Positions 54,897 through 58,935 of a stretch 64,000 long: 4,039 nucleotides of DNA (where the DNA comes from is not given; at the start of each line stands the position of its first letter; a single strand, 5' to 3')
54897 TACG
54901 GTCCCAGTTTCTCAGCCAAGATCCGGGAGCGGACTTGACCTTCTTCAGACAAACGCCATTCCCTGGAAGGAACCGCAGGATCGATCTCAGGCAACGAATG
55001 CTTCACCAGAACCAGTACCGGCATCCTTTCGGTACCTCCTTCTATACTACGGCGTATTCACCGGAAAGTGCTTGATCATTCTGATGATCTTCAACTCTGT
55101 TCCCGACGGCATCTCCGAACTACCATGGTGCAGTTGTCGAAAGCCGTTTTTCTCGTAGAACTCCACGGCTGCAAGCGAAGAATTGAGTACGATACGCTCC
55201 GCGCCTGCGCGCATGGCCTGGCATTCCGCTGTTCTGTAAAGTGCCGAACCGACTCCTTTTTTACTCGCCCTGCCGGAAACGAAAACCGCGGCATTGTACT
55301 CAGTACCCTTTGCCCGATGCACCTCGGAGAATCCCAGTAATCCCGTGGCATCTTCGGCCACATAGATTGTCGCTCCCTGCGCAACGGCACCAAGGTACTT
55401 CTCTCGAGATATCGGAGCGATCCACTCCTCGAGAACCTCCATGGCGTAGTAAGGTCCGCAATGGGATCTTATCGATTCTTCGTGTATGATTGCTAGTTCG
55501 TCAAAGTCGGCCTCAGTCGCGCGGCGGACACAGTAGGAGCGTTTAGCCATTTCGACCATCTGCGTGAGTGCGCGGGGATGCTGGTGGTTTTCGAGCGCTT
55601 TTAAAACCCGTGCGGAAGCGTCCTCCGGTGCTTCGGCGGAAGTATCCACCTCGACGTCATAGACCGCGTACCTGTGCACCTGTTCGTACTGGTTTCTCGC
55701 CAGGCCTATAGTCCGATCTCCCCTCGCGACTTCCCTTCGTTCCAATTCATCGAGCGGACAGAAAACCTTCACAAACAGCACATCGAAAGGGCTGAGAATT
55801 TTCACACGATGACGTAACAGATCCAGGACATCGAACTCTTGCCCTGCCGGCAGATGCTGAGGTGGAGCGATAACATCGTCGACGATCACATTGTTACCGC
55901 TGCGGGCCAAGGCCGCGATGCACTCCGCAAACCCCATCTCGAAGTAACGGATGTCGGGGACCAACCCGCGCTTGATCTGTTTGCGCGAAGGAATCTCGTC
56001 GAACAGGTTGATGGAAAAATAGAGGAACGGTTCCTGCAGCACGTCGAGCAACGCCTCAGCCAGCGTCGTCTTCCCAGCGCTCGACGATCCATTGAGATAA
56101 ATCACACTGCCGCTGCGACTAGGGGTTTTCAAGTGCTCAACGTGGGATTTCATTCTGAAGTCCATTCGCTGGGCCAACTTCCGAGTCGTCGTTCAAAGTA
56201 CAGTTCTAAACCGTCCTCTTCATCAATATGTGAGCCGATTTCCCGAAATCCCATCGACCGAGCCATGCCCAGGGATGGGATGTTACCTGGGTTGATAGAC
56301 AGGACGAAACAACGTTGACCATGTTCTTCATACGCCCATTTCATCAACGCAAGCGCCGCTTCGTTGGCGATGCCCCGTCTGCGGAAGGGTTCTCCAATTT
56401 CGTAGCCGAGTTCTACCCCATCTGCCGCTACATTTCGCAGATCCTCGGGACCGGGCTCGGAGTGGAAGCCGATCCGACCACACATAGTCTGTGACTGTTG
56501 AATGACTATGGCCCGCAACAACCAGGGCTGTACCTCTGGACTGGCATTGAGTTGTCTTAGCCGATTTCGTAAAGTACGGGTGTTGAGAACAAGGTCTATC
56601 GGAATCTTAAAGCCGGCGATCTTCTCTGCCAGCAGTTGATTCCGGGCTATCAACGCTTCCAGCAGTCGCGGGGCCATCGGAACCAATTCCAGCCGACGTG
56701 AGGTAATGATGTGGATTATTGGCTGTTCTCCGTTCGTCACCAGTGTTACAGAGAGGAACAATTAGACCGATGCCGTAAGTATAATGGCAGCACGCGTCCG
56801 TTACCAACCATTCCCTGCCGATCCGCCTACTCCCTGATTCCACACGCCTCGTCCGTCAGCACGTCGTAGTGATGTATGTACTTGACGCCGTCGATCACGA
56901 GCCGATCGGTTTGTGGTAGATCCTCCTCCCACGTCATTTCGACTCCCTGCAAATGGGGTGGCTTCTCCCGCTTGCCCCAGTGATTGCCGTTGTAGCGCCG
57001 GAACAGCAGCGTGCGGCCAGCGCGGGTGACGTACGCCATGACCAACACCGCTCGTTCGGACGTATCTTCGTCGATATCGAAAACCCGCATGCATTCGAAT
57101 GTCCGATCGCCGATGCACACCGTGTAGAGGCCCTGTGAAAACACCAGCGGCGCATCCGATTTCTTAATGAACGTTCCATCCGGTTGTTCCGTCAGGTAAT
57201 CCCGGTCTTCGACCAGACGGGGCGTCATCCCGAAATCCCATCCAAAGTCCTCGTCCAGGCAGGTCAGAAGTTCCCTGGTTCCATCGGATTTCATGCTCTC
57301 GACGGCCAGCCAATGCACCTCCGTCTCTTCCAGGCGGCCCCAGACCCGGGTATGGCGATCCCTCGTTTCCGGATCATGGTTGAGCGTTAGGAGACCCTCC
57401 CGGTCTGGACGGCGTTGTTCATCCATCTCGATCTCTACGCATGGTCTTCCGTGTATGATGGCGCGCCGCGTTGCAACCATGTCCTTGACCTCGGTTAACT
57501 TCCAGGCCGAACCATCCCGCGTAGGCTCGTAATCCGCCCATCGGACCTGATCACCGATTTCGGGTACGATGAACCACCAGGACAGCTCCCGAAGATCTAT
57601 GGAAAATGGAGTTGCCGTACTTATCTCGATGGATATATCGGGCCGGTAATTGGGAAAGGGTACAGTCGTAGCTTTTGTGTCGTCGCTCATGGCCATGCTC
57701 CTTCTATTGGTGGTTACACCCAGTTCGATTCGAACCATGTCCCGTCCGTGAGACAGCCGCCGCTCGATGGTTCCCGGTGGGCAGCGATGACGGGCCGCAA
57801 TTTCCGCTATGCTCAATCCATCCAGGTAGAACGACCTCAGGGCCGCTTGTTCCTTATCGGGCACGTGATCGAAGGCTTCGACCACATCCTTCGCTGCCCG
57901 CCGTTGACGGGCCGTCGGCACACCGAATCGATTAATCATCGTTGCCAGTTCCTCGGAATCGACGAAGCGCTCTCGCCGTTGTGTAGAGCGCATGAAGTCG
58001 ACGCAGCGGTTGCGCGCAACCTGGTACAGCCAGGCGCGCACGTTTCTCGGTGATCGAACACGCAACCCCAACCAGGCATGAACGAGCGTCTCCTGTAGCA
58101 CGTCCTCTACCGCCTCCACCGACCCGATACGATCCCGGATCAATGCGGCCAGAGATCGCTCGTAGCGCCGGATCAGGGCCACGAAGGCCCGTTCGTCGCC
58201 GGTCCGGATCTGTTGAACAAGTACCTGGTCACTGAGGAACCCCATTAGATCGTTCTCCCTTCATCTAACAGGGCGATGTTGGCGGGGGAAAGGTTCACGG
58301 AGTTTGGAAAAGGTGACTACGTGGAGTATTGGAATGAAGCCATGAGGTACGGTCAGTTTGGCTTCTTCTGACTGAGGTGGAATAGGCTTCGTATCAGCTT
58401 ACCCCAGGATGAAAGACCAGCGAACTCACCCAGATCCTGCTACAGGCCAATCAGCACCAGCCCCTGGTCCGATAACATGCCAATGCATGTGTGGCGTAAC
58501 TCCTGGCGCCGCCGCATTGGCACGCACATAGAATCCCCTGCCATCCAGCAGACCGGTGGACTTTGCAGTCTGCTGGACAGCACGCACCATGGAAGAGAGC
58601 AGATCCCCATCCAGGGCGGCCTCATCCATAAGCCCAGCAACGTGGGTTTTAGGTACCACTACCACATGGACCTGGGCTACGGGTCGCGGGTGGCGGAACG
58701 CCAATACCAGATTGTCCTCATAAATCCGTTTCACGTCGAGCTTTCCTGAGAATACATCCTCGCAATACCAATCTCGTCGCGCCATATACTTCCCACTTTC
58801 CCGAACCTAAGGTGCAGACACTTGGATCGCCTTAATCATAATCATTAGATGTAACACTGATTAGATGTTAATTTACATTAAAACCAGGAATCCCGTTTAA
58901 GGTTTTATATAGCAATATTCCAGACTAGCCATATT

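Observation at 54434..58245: Minus-strand cluster: ECF-sigma fusion, GNAT, CPT-like kinase-GNAT fusion, histidine phosphatase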

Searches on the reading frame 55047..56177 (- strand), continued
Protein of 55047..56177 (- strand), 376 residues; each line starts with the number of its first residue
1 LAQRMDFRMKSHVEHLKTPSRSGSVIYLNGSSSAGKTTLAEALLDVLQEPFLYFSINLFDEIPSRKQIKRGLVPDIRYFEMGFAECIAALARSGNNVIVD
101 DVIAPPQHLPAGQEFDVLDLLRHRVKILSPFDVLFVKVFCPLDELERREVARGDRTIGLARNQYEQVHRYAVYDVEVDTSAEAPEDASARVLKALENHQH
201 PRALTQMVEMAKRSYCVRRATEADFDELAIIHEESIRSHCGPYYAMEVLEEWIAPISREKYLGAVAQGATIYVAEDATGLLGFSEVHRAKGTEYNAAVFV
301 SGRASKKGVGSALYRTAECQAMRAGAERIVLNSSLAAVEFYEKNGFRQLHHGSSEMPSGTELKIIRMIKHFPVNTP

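Call 76: search_protein_families(library=pfam, proteins=[L022:2-976:+, L022:2054-2935:+, L022:2988-3455:+, L022:3549-4088:+, L022:4081-4248:+], max_evalue=0.01)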
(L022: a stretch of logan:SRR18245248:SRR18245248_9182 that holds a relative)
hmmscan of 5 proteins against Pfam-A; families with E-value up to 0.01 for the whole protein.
L022:2-976:+ (324 aa): 5 families
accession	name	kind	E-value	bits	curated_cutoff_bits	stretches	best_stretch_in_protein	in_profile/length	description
PF13401.12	AAA_22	-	1.2e-13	52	27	1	42-170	6-127/130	AAA domain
PF13191.12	AAA_16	-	8.1e-06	26.9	32.6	0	114-154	121-161/167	AAA ATPase domain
PF00004.35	AAA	-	9e-06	26.6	21.2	1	45-153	2-96/131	ATPase family associated with various cellular activities (AAA)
PF25199.1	nSTAND_NTPase5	-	1.4e-05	25.4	34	0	25-73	23-75/145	Novel STAND NTPase 5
PF02367.23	TsaE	-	0.0015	19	26.6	1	25-69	5-49/128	Threonylcarbamoyl adenosine biosynthesis protein TsaE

L022:2054-2935:+ (293 aa): 1 family
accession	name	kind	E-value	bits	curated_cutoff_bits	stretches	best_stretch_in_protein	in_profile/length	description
PF01841.26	Transglut_core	-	9.7e-12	45.6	23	1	51-153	9-108/108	Transglutaminase-like superfamily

L022:2988-3455:+ (155 aa): 3 families
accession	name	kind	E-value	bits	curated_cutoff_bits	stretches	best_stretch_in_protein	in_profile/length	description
PF13673.13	Acetyltransf_10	-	2.9e-32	111.8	23.6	1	30-151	3-126/128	Acetyltransferase (GNAT) domain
PF00583.31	Acetyltransf_1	-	1e-12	48.8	20.7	1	46-132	27-116/116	Acetyltransferase (GNAT) family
PF13508.13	Acetyltransf_7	-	1.7e-11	44.8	27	1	57-133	3-83/84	Acetyltransferase (GNAT) domain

L022:3549-4088:+ (179 aa): 1 family
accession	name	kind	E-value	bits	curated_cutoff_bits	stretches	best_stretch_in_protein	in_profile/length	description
PF07931.18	CPT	-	3.9e-20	72.8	22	1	4-165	2-171/172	Chloramphenicol phosphotransferase-like protein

L022:4081-4248:+ (56 aa): 0 families

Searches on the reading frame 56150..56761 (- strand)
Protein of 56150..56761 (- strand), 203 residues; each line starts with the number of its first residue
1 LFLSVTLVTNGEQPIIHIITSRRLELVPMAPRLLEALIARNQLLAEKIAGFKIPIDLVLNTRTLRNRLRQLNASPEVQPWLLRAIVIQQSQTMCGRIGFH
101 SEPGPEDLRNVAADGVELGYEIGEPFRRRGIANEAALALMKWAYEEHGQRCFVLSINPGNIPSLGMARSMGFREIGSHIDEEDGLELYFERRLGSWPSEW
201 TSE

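Call 3: search_protein_families(library=pfam, proteins=[window:56150-56761:-], max_evalue=0.01)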
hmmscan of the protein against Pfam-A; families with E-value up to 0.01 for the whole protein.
window:56150-56761:- (203 aa): 3 families
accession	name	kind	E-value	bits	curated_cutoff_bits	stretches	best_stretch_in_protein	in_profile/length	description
PF13302.13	Acetyltransf_3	-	8.7e-15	56.1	25.4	1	23-173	1-138/138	Acetyltransferase (GNAT) domain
PF00583.31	Acetyltransf_1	-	7.8e-07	29.8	20.7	1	83-172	34-116/116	Acetyltransferase (GNAT) family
PF08445.16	FR47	-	0.0053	17.2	22.1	0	123-175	30-80/86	FR47-like protein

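Call 4: search_protein_families(library=ncbifam, proteins=[window:56150-56761:-], max_evalue=0.01)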
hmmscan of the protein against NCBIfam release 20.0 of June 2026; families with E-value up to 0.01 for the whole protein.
window:56150-56761:- (203 aa): 2 families
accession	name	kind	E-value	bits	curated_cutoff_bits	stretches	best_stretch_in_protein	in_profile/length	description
NF049894.1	CG3035_N_ac_Glu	equivalog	0.0023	17.2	280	1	123-174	241-291/300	N-acetylglutamate synthase, CG3035 family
NF040503.1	resist_ArsN1a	equivalog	0.0037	17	170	1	122-179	84-140/159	arsinothricin resistance N-acetyltransferase ArsN1 family A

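Call 65: search_protein_families(library=padloc, proteins=[window:56153-56740:-], max_evalue=0.01)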
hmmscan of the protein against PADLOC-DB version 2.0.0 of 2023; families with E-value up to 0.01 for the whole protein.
window:56153-56740:- (196 aa): 0 families

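Call 69: search_protein_families(library=ncbifam, proteins=[window:56153-56740:-], max_evalue=0.001)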
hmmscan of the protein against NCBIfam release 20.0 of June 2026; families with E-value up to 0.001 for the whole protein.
window:56153-56740:- (196 aa): 0 families

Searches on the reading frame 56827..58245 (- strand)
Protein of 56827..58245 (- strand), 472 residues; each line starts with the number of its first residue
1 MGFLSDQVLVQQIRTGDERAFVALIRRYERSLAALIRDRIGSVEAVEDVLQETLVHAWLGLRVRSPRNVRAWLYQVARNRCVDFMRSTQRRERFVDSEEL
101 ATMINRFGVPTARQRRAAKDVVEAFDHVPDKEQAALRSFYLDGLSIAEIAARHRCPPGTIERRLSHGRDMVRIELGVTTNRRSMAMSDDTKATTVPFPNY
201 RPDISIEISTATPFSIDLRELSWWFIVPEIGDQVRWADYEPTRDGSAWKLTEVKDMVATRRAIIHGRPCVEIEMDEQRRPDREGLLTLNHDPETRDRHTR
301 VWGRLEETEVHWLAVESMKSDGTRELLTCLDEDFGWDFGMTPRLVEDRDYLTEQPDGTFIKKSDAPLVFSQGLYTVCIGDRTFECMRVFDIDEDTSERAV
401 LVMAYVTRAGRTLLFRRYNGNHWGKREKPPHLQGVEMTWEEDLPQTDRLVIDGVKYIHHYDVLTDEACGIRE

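Call 3: search_protein_families(library=pfam, proteins=[window:56827-58245:-], max_evalue=0.01)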
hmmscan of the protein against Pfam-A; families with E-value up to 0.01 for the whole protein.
window:56827-58245:- (472 aa): 5 families
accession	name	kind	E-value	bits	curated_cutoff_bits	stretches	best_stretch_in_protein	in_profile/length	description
PF04542.20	Sigma70_r2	-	2e-12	47.2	24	1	24-91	1-71/71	Sigma-70 region 2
PF07638.17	Sigma70_ECF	-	7.9e-10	39.4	21.1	1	9-174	7-182/185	ECF sigma factor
PF08281.18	Sigma70_r4_2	-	1.2e-09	38.1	25.7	1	121-168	4-51/54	Sigma-70, region 4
PF04545.22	Sigma70_r4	-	4.8e-05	23.2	24.1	1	124-170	1-47/50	Sigma-70, region 4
PF13384.12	HTH_23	-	0.0094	16.2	24.6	0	140-164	14-38/50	Homeodomain-like domain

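Call 4: search_protein_families(library=ncbifam, proteins=[window:56827-58245:-], max_evalue=0.01)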
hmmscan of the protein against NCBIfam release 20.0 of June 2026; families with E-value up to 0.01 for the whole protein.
window:56827-58245:- (472 aa): 81 families (the best 25 are shown)
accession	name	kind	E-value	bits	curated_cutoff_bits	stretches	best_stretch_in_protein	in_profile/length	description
TIGR02937.1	sigma70-ECF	superfamily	5.6e-21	74.9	42.9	1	20-172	2-162/165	sigma-70 family RNA polymerase sigma factor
NF007225.0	PRK09643.1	equivalog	8.6e-21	74.6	190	1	4-185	12-192/204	RNA polymerase sigma factor SigM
TIGR02989.1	Sig-70_gvs1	subfamily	1.2e-19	70.8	124.55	1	20-170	2-153/158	RNA polymerase sigma-70 factor, Rhodopirellula/Verrucomicrobium family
NF007227.0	PRK09645.1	subfamily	1.3e-18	67.5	202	1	11-167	5-162/177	sigma-70 family RNA polymerase sigma factor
TIGR02939.1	RpoE_Sigma70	equivalog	1.9e-18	67.2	236.15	1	5-175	6-186/190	RNA polymerase sigma factor RpoE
NF009172.0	PRK12519.1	subfamily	2.2e-17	63.2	222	1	5-167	15-181/194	RNA polymerase sigma factor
NF007215.0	PRK09637.1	equivalog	5.1e-17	62.4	212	1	26-172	8-151/181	RNA polymerase sigma factor SigZ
NF009166.1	PRK12513.1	equivalog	5.1e-17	62.2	206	1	5-176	8-187/193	RNA polymerase sigma factor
TIGR02985.1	Sig70_bacteroi1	subfamily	1e-16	61.6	126.4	1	20-175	2-162/162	RNA polymerase sigma-70 factor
NF009171.0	PRK12518.1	equivalog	2.3e-16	60.2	208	1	5-172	13-181/191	RNA polymerase sigma factor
TIGR02959.1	SigZ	equivalog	3.4e-16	59.5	168.65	1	27-174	3-147/170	RNA polymerase sigma factor SigZ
NF004113.0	PRK05602.1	equivalog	6e-16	58.7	208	1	5-178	31-204/211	RNA polymerase sigma factor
NF008888.0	PRK11922.1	equivalog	1e-15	58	204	1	5-176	16-197/231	RNA polymerase sigma factor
NF006089.0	PRK08241.1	subfamily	1.1e-15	57.6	240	1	11-102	14-106/343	RNA polymerase subunit sigma-70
NF009188.0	PRK12536.1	subfamily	3.2e-15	56.6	250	1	13-151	24-162/190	RNA polymerase sigma factor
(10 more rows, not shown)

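Call 39: predict_structure(alignment_id=A2)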
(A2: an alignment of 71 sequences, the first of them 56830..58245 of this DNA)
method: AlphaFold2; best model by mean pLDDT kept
length: 472 residues; sequences in the alignment: 71
mean_pLDDT: 82.3   pTM: 0.60
mean pLDDT of the five models: 82.3, 81.1, 80.1, 77.0, 72.7
residues with pLDDT >= 90: 204; 70-90: 191; 50-70: 33; < 50: 44
segments of 3 or more residues with pLDDT < 50: 88-111, 178-192
pLDDT, mean of each block of 10 residues (from residue 1): 74 91 89 82 74 89 84 85 64 43 38 58 82 81 65 76 78 64 32 76 96 92 87 94 95 93 83 92 89 86 89 89 83 71 90 94 91 96 96 86 95 96 88 89 95 96 94 74
secondary structure, 60 per line:
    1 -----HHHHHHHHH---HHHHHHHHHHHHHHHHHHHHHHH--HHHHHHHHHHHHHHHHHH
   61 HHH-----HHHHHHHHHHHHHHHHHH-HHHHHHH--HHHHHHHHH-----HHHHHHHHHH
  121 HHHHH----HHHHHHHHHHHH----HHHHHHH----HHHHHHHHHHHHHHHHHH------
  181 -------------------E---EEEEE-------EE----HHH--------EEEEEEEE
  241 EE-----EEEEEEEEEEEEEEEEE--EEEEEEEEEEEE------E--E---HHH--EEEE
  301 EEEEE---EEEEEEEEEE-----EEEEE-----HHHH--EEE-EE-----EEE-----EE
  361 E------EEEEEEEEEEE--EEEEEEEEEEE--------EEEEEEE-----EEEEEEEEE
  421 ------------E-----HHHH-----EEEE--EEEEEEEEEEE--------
elements in order: H6-14 H18-40 H43-63 H69-86 H88-94 H97-105 H111-125 H130-141 H146-152 H157-174 E204-208 E233-242 E248-264 E267-278 E297-305 E309-318 E324-328 H334-337 E340-342 E351-353 E359-361 E368-378 E381-391 E400-406 E412-420 H439-442 E448-451 E454-464

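Call 65: search_protein_families(library=padloc, proteins=[window:56830-58245:-], max_evalue=0.01)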
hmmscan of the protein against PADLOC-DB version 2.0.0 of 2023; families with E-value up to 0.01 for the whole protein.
window:56830-58245:- (472 aa): 0 families

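Call 85: fold_search(model_id=the predicted structure, library=pdb)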
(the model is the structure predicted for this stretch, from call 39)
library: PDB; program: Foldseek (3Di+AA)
matches with E <= 10: 721; with E <= 0.001: 41
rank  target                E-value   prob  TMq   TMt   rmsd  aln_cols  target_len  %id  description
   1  8z6g_B                2.3e-08  1.00  0.17  0.47  12.7       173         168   26  the AlgU-MucAcyto complex structure in Pseudomonas aeruginosa (released 2024-05-08)
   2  5wur_A                4.6e-08  1.00  0.17  0.50  10.5       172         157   23  Crystal structure of SigW in complex with its anti-sigma RsiW, an oxdized form (released 2017-03-29)
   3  1or7_A                4.9e-08  1.00  0.18  0.44  13.3       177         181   28  Crystal Structure of Escherichia coli sigmaE with the Cytoplasmic Domain of its Anti-sigma RseA (released 2003-04-15)
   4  1or7_B                7.1e-08  1.00  0.17  0.47  12.6       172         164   29  Crystal Structure of Escherichia coli sigmaE with the Cytoplasmic Domain of its Anti-sigma RseA (released 2003-04-15)
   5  5wuq_B                2.0e-07  1.00  0.17  0.50   9.9       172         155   23  Crystal structure of SigW in complex with its anti-sigma RsiW, a zinc binding form (released 2017-03-29)
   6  6in7_B                2.0e-07  1.00  0.17  0.44  12.4       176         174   26  Crystal structure of AlgU in complex with MucA(cyto) (released 2019-07-24)
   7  6dv9_F                2.3e-07  1.00  0.15  0.36  21.0       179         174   28  Crystal structure of Mycobacterium tuberculosis transcription initiation complex(ECF sigma factor L) containing 5nt RN (released 2019-02-20)
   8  5wuq_A                2.8e-07  1.00  0.17  0.48  10.6       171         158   23  Crystal structure of SigW in complex with its anti-sigma RsiW, a zinc binding form (released 2017-03-29)
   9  6jbq_F                2.8e-07  1.00  0.18  0.44  20.8       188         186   27  CryoEM structure of Escherichia coli sigmaE transcription initiation complex containing 5nt of RNA (released 2019-05-29)
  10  8z6g_D                3.0e-07  1.00  0.17  0.45  12.6       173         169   26  the AlgU-MucAcyto complex structure in Pseudomonas aeruginosa (released 2024-05-08)
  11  9m9e_F                1.1e-06  1.00  0.15  0.38  14.9       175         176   23  Structural Basis of Pausing During Transcription Initiation in Mycobacterium tuberculosis (released 2026-01-14)
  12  4nqw_A                1.5e-06  1.00  0.17  0.51  11.5       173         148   17  Structure of Mycobacterium tuberculosis extracytoplasmic function sigma factor SigK in complex with the cytosolic doma (released 2014-01-22)
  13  4cxf_A                3.0e-06  1.00  0.17  0.49   9.3       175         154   24  Structure of CnrH in complex with the cytosolic domain of CnrY (released 2014-04-30)
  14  6kop_F                4.9e-06  1.00  0.14  0.39  22.4       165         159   26  Mycobacterium tuberculosis initial transcription complex comprising sigma H and 5'-OH RNA of 9 nt (released 2020-03-11)
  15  6kon_F                5.1e-06  1.00  0.13  0.31  20.7       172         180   26  Mycobacterium tuberculosis initial transcription complex comprising sigma H and 5'-OH RNA of 5 nt (released 2020-03-11)
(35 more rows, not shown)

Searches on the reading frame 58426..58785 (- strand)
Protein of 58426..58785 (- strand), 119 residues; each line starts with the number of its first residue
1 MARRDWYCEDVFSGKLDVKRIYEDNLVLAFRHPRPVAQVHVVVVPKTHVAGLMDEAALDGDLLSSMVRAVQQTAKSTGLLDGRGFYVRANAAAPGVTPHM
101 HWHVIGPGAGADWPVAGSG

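Call 3: search_protein_families(library=pfam, proteins=[window:58426-58785:-], max_evalue=0.01)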
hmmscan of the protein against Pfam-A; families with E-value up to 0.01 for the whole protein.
window:58426-58785:- (119 aa): 2 families
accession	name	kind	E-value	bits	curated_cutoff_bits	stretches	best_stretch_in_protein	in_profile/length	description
PF01230.28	HIT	-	5e-15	56.4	21.5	1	17-106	5-94/98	HIT domain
PF11969.13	DcpS_C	-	1e-09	39.3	24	1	7-108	3-103/114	Scavenger mRNA decapping enzyme C-term binding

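Call 65: search_protein_families(library=padloc, proteins=[window:58429-58785:-], max_evalue=0.01)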
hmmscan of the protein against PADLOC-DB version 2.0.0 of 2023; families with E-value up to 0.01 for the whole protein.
window:58429-58785:- (119 aa): 1 family
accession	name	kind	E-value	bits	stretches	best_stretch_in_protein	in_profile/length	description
PDLC00441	ThsC2|ThsC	-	8.8e-06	23.6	1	38-112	46-122/148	HIT family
